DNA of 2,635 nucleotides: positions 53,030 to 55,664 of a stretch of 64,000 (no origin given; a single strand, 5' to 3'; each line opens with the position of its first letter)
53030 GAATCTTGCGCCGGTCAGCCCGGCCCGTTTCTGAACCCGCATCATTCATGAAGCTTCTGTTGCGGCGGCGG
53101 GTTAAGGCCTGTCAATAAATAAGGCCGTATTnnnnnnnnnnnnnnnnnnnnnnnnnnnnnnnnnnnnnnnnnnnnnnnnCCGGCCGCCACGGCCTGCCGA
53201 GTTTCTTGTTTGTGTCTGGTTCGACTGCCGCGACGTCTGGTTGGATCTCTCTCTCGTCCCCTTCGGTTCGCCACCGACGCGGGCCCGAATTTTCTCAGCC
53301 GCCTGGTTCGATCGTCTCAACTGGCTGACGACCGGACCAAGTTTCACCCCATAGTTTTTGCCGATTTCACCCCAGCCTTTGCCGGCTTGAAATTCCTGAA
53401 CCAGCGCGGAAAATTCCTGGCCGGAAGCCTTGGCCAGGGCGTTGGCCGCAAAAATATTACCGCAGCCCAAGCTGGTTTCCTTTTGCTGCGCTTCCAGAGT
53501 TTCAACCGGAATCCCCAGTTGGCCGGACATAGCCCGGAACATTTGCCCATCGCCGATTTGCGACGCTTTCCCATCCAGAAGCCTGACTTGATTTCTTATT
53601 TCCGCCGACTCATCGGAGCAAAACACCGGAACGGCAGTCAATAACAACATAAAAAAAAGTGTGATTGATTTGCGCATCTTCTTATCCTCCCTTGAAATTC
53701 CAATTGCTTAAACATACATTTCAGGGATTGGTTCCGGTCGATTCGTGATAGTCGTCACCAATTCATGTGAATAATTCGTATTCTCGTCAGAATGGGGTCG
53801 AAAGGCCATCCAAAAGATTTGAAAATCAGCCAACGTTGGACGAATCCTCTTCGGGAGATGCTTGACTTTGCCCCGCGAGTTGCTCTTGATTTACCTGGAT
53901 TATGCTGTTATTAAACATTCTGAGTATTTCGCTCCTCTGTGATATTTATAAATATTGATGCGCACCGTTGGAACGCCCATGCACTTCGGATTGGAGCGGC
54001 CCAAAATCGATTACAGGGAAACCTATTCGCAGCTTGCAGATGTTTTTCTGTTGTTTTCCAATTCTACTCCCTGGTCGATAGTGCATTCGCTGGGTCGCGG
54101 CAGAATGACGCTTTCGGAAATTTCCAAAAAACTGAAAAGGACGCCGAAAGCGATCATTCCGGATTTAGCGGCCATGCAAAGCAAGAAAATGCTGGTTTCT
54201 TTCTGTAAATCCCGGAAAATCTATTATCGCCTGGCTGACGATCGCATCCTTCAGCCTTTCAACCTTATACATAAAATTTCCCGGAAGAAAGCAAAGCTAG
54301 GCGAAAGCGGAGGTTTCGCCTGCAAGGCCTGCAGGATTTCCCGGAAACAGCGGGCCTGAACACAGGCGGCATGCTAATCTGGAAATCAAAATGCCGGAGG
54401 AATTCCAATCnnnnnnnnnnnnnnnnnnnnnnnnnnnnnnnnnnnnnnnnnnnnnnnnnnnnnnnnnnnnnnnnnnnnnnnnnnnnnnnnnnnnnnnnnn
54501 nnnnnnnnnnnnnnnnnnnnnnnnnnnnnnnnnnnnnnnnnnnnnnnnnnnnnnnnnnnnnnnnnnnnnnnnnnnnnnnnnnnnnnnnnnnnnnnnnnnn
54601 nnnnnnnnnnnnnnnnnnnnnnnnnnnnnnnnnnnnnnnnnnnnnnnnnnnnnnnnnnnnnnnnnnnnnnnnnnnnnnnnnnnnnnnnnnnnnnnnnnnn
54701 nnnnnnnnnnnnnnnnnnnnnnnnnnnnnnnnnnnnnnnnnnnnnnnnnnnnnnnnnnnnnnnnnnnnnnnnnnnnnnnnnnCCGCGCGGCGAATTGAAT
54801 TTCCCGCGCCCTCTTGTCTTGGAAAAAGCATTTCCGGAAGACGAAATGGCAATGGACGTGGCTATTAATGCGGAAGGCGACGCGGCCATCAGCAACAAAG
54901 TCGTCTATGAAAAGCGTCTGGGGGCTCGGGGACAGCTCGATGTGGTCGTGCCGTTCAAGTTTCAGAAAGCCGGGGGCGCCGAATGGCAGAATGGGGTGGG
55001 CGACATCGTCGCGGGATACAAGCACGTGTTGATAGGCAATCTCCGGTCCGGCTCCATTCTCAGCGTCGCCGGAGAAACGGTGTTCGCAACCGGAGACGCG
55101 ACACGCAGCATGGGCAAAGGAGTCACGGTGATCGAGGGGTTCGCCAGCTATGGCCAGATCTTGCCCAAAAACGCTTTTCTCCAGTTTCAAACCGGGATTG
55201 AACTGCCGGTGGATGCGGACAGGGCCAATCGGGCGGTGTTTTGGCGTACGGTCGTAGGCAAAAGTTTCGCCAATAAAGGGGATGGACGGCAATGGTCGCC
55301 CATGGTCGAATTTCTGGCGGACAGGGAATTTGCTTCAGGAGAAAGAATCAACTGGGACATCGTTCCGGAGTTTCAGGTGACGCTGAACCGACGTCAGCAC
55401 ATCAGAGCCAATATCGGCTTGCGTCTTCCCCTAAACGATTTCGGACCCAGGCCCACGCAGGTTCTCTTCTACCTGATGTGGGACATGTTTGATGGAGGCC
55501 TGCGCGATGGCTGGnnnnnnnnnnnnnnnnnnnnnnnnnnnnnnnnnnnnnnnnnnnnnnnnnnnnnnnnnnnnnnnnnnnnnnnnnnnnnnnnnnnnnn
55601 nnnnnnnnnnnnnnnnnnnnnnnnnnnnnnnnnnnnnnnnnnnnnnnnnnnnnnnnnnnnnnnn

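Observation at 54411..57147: Cytochrome c domain fused to a barrel-like domain, translationally coupled to a pentahaem cytochrome: a possible compact porin-cytochrome unit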

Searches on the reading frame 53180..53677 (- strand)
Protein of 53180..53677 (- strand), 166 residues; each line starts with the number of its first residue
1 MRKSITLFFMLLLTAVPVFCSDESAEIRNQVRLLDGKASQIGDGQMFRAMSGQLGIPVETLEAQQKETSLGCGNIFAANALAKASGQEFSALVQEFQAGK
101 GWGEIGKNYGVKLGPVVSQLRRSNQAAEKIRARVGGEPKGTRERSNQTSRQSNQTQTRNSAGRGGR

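Call 3: search_protein_families(library=pfam, proteins=[window:53180-53677:-], max_evalue=0.1)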
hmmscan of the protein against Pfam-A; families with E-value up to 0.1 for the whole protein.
window:53180-53677:- (166 aa): 1 family
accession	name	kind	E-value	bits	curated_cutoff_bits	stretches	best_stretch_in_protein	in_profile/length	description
PF25787.1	HTH_SB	-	0.04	14.1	43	0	93-113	16-36/53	Sleeping Beauty transposase HTH domain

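Call 4: search_protein_families(library=ncbifam, proteins=[window:53180-53677:-], max_evalue=0.1)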
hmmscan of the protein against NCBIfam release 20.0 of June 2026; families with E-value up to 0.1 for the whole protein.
window:53180-53677:- (166 aa): 1 family
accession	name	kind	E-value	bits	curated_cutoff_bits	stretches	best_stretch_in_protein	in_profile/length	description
NF007229.0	PRK09647.1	equivalog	0.06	12.7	265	1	98-130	169-201/220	RNA polymerase sigma factor SigE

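Call 74: search_protein_families(library=pfam, proteins=[window:53180-53677:-], max_evalue=10)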
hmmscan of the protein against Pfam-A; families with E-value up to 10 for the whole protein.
window:53180-53677:- (166 aa): 1 family
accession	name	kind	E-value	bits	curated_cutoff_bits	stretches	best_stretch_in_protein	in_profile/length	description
PF25787.1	HTH_SB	-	0.04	14.1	43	0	93-113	16-36/53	Sleeping Beauty transposase HTH domain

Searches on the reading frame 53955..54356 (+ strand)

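Call 3: search_protein_families(library=pfam, proteins=[window:53955-54356:+], max_evalue=0.1)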
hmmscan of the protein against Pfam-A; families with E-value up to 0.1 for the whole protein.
window:53955-54356:+ (134 aa): 1 family
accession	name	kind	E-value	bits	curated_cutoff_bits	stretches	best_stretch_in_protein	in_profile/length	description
PF08279.18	HTH_11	-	0.066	13.5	25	1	48-77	13-42/55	HTH domain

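Call 4: search_protein_families(library=ncbifam, proteins=[window:53955-54356:+], max_evalue=0.1)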
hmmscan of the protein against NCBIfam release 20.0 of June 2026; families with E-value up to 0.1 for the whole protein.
window:53955-54356:+ (134 aa): 5 families
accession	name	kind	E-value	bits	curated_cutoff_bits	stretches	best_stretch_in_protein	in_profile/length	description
NF033788.1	HTH_metalloreg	subfamily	2.8e-07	30.2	55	1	28-99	2-74/77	metalloregulator ArsR/SmtB family transcription factor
NF033789.1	repress_SdpR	subfamily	0.0022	17.9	100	1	34-94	5-65/79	autorepressor SdpR family transcription factor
TIGR01884.1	cas_HTH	subfamily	0.041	13.3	60.2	1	37-85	142-192/202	CRISPR-associated CARF protein Csa3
NF040642.1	sulf_sens_BigR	equivalog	0.057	13.5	155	1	33-108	16-91/95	sulfite-sensing transcriptional repressor BigR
NF045707.1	Dbac_1936_reg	equivalog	0.058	13.4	115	1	35-109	15-89/99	ArsR/SmtB-type metalloregulator TsoR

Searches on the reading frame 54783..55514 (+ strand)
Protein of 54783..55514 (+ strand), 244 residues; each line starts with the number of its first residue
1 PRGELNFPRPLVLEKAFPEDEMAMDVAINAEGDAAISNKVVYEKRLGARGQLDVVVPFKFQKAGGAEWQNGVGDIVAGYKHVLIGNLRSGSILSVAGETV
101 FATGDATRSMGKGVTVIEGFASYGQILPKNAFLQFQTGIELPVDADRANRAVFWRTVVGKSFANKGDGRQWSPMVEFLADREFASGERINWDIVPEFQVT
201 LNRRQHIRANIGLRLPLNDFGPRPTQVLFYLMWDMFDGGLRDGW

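Call 34: search_protein_representatives(protein=window:54783-55514:+)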
Query: 244 residues. Proteins with E-value up to 0.001 (for the whole library): 633; up to 1e-10: 385; up to 1e-30: 84. The best 150 are listed.
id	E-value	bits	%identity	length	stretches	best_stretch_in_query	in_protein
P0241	4.5e-87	308.3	54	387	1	1-244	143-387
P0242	2.2e-74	266.7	53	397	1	1-244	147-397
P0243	6.7e-72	258.6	50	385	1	2-244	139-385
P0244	2.8e-70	253.3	50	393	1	1-244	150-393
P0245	7.7e-68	245.3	56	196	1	52-244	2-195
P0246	1.0e-66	241.6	50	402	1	1-244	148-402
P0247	1.1e-64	234.9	47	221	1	27-244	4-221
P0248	4.6e-61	223.1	46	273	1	1-244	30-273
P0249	8.3e-61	222.2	47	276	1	1-244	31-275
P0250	2.9e-60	220.5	43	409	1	1-244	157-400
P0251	4.0e-60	220.0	44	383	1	1-244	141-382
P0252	9.9e-59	215.4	44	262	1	1-244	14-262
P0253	6.1e-58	212.9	45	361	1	1-244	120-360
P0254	1.1e-57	212.1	52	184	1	13-195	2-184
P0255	1.1e-57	212.0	41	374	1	1-244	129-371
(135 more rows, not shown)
